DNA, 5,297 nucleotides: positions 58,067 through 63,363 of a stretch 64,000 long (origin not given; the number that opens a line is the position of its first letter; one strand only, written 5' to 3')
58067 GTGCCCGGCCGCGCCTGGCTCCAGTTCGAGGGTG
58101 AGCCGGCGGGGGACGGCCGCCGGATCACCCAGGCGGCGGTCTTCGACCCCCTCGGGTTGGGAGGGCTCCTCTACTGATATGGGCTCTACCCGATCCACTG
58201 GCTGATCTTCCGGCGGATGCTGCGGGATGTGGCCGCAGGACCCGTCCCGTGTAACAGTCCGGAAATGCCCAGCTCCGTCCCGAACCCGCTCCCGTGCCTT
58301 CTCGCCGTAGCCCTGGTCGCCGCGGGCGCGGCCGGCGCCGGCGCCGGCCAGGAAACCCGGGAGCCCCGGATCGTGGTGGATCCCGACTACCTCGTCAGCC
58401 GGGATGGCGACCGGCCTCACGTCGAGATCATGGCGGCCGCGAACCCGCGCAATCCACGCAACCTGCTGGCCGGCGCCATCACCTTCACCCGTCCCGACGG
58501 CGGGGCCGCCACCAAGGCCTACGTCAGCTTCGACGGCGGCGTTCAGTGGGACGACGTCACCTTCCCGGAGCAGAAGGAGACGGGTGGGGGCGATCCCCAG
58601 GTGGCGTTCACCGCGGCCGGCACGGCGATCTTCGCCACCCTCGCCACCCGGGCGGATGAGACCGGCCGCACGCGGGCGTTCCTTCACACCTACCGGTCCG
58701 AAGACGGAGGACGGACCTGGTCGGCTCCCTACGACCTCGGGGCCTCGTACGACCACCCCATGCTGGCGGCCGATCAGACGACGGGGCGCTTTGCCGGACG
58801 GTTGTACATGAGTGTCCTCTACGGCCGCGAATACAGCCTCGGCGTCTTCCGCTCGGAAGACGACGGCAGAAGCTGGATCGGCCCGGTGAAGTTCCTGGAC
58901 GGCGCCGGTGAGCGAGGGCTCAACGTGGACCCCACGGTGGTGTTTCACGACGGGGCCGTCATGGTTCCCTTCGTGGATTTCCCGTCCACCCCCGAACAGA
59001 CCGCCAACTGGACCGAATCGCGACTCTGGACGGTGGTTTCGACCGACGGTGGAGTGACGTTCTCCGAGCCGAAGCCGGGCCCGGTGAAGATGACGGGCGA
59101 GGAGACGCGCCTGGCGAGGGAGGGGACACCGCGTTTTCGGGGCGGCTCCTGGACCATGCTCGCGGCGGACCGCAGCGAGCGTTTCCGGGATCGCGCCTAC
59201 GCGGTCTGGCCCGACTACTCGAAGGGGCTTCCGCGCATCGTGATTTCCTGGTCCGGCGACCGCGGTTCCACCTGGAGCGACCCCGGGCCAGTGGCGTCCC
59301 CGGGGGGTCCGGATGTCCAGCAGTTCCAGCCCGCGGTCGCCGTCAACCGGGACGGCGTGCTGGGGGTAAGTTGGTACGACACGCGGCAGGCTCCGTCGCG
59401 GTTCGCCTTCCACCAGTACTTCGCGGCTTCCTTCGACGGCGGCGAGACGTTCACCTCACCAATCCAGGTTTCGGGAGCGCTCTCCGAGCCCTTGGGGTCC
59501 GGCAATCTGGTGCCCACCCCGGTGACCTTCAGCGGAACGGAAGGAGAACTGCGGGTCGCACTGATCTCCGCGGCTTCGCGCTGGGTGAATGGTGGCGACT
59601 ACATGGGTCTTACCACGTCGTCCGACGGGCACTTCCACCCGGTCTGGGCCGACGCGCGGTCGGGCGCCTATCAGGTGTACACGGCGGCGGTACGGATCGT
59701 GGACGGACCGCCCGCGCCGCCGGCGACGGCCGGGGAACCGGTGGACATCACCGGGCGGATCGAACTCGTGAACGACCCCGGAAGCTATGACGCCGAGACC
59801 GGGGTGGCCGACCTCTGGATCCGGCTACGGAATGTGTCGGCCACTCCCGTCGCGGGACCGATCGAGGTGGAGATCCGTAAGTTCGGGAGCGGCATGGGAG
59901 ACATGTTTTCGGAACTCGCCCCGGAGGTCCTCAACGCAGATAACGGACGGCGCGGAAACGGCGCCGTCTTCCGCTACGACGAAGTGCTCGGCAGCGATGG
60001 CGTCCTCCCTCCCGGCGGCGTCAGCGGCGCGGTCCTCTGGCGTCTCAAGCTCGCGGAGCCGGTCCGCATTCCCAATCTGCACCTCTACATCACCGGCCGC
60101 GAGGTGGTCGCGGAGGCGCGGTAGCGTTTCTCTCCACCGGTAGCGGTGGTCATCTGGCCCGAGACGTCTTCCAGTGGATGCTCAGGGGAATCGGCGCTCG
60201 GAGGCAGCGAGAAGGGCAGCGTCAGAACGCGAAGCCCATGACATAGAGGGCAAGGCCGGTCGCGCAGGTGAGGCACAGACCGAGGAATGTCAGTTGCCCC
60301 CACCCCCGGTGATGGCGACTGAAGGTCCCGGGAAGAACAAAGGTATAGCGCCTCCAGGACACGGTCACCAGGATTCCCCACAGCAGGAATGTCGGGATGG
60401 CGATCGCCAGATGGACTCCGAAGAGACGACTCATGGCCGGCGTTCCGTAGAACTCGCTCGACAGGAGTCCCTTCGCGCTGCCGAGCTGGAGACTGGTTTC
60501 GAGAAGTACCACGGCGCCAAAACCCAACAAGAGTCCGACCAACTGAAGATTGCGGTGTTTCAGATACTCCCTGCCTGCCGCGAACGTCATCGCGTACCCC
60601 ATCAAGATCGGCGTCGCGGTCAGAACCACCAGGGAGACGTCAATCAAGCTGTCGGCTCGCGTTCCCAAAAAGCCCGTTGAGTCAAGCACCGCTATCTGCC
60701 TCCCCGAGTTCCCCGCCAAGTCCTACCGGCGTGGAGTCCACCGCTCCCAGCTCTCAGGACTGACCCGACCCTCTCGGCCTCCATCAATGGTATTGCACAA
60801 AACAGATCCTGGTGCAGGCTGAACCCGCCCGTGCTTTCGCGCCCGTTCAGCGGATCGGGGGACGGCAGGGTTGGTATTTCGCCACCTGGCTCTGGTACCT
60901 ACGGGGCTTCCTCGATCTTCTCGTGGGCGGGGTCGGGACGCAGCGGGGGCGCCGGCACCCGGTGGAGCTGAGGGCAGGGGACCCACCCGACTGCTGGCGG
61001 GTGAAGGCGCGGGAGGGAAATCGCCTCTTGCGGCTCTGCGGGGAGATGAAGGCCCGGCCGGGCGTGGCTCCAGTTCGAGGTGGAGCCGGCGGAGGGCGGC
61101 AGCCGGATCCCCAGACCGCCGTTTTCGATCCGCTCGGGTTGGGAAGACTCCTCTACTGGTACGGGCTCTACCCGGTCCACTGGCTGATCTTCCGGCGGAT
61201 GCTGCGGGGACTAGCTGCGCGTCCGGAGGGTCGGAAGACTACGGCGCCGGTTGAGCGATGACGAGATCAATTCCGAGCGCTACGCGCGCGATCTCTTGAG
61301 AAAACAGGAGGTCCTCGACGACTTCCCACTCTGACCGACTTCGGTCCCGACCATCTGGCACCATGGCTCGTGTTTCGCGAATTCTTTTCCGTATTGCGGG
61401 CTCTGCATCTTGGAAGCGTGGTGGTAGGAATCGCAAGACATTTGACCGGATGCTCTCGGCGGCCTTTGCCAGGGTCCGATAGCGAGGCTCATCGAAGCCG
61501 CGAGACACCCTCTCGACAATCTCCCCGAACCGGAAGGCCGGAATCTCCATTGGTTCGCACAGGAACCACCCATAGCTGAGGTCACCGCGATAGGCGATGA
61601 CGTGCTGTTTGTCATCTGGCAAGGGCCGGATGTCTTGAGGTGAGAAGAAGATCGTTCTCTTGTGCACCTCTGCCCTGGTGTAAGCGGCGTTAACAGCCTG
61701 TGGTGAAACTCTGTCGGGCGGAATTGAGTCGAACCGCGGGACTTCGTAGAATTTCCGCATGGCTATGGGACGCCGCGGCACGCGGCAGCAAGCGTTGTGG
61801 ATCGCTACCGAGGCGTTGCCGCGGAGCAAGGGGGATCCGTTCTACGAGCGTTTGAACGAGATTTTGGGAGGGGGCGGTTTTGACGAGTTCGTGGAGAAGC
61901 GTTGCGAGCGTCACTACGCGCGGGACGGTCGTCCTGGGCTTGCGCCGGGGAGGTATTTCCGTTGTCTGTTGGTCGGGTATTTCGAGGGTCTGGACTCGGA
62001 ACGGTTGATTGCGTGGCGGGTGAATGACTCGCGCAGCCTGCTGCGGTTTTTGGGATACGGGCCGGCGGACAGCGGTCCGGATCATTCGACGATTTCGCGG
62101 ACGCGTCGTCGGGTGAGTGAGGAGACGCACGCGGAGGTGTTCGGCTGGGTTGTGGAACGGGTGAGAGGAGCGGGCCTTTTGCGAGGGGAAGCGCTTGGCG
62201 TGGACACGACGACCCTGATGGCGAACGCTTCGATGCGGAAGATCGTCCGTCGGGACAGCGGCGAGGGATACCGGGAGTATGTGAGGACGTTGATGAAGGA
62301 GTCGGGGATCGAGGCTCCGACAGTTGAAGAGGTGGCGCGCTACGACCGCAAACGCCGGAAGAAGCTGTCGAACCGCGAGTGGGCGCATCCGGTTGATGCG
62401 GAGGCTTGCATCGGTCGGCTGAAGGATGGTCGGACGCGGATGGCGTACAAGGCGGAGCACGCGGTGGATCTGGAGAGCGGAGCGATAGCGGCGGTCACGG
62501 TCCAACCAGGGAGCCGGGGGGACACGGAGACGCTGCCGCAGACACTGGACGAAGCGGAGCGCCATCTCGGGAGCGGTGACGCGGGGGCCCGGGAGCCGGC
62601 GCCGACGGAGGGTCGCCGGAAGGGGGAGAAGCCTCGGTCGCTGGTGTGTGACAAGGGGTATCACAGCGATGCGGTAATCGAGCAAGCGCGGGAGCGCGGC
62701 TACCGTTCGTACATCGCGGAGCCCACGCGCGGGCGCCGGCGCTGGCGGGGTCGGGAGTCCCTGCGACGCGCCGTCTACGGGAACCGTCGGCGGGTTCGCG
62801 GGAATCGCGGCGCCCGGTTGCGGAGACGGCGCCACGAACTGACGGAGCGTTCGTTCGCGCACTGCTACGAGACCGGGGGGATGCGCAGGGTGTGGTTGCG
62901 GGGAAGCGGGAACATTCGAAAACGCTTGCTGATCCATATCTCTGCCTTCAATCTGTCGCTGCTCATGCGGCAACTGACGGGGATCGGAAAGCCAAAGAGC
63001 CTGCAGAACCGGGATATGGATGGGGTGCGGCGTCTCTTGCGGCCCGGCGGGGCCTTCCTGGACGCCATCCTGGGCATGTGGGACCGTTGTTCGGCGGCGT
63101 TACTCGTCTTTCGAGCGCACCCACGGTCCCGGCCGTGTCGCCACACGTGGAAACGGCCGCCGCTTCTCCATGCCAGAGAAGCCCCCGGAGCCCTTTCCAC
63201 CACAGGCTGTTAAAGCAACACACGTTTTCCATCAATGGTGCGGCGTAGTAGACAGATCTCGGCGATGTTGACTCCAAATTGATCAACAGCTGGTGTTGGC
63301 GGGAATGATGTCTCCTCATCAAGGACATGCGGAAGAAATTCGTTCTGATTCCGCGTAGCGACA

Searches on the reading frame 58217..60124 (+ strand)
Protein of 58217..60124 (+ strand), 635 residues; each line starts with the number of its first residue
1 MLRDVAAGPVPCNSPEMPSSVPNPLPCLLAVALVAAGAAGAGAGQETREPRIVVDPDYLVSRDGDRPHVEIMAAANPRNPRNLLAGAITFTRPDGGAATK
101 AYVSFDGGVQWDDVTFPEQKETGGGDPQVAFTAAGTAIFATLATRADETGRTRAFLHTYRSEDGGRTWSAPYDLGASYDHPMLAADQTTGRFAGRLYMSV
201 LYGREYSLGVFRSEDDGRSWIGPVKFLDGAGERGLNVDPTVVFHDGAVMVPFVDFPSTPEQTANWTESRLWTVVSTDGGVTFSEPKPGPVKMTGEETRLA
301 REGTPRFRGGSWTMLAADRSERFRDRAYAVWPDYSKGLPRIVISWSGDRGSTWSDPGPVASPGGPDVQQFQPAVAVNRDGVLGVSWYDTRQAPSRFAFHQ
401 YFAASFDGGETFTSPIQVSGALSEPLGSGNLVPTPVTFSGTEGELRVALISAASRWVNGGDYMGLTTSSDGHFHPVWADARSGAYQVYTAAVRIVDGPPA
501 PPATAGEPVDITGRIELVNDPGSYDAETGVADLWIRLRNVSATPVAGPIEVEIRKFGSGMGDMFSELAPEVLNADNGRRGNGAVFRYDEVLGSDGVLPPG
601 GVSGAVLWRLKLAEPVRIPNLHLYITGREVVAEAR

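Call 5: search_protein_families(library=pfam, proteins=[window:58217-60124:+], max_evalue=0.01)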
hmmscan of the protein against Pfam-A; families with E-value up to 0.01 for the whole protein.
window:58217-60124:+ (635 aa): 3 families
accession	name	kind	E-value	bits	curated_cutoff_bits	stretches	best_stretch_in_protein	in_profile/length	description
PF13088.12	BNR_2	-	1.1e-10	41.8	31.4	2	209-362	83-207/277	BNR repeat-like domain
PF15902.12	Sortilin-Vps10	-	0.0027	17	33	0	98-169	44-110/446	Sortilin, neurotensin receptor 3,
PF02012.26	BNR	-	0.0038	17.4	27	0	159-169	1-11/12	BNR/Asp-box repeat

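Call 6: search_protein_families(library=padloc, proteins=[window:58217-60124:+], max_evalue=0.01)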
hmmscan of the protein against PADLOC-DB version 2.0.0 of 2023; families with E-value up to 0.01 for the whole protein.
window:58217-60124:+ (635 aa): 0 families

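Call 19: find_encoding_contigs(protein=window:58217-60124:+, flank=10000, max_places=10)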
Protein window:58217-60124:+ (635 aa): no gene with exactly this product is on record in the collection.

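Call 40: find_encoding_contigs(protein=window:58265-60124:+, flank=10000, max_places=6)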
Protein window:58265-60124:+ (619 aa): no gene with exactly this product is on record in the collection.

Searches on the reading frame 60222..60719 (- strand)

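Call 15: search_protein_families(library=pfam, proteins=[window:60222-60719:-], max_evalue=0.01)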
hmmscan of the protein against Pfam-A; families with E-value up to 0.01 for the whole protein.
window:60222-60719:- (165 aa): 2 families
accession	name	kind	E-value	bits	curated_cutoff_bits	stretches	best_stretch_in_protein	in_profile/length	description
PF04238.17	DUF420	-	1.3e-09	38.9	30.5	1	26-161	2-129/130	Protein of unknown function (DUF420)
PF23573.1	zf-C2H2_PRDM15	-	0.0014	19.1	27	1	44-55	12-23/30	PRDM15 C2H2 zinc finger domain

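Call 35: search_protein_families(library=ncbifam, proteins=[window:60222-60719:-], max_evalue=0.01)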
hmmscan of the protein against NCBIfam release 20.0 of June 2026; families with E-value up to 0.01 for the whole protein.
window:60222-60719:- (165 aa): 0 families

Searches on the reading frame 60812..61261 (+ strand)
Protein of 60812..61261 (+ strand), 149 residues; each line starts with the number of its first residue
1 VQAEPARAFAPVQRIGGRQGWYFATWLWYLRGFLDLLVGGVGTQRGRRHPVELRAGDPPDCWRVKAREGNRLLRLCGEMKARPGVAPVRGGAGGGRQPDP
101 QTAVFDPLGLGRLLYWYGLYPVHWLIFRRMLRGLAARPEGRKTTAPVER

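Call 10: search_protein_families(library=pfam, proteins=[window:60812-61261:+], max_evalue=0.01)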
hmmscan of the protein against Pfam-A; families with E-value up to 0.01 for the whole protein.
window:60812-61261:+ (149 aa): 1 family
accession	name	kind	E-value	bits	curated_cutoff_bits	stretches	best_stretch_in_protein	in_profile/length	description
PF11066.14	DUF2867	-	1.1e-19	71.6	27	1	3-130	19-142/142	Protein of unknown function (DUF2867)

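Call 35: search_protein_families(library=ncbifam, proteins=[window:60812-61261:+], max_evalue=0.01)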
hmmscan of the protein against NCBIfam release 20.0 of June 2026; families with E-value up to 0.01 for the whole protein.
window:60812-61261:+ (149 aa): 0 families

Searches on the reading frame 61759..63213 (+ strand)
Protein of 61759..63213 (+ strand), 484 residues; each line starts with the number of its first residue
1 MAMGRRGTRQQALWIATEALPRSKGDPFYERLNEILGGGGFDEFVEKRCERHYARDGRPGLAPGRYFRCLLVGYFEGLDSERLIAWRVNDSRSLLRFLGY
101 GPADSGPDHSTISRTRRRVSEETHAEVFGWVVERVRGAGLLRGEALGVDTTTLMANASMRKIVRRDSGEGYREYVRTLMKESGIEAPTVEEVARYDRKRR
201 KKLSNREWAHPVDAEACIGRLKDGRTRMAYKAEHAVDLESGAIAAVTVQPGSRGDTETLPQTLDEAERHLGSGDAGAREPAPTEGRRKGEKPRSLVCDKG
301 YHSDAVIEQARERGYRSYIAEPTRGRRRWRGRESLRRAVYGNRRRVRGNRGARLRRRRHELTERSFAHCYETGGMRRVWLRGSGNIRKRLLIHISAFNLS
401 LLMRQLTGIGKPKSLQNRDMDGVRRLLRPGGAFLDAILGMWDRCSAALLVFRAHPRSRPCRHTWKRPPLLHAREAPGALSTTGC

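Call 5: search_protein_families(library=pfam, proteins=[window:61759-63213:+], max_evalue=0.01)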
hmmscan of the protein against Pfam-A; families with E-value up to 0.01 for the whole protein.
window:61759-63213:+ (484 aa): 3 families
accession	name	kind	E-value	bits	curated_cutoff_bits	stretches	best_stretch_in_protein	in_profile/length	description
PF05598.16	DUF772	-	1.8e-16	60.4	23.1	1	57-128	1-71/74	Transposase domain (DUF772)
PF01609.27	DDE_Tnp_1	-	1.1e-10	42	23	1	223-398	29-199/200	Transposase DDE domain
PF13751.12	DDE_Tnp_1_6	-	0.00018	22.2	25.1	1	325-400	47-122/125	Transposase DDE domain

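Call 6: search_protein_families(library=padloc, proteins=[window:61759-63213:+], max_evalue=0.01)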
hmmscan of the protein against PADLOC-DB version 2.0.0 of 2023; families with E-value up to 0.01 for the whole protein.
window:61759-63213:+ (484 aa): 0 families

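Call 38: find_encoding_contigs(protein=window:61759-63213:+, flank=10000, max_places=10)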
Protein window:61759-63213:+ (484 aa): no gene with exactly this product is on record in the collection.
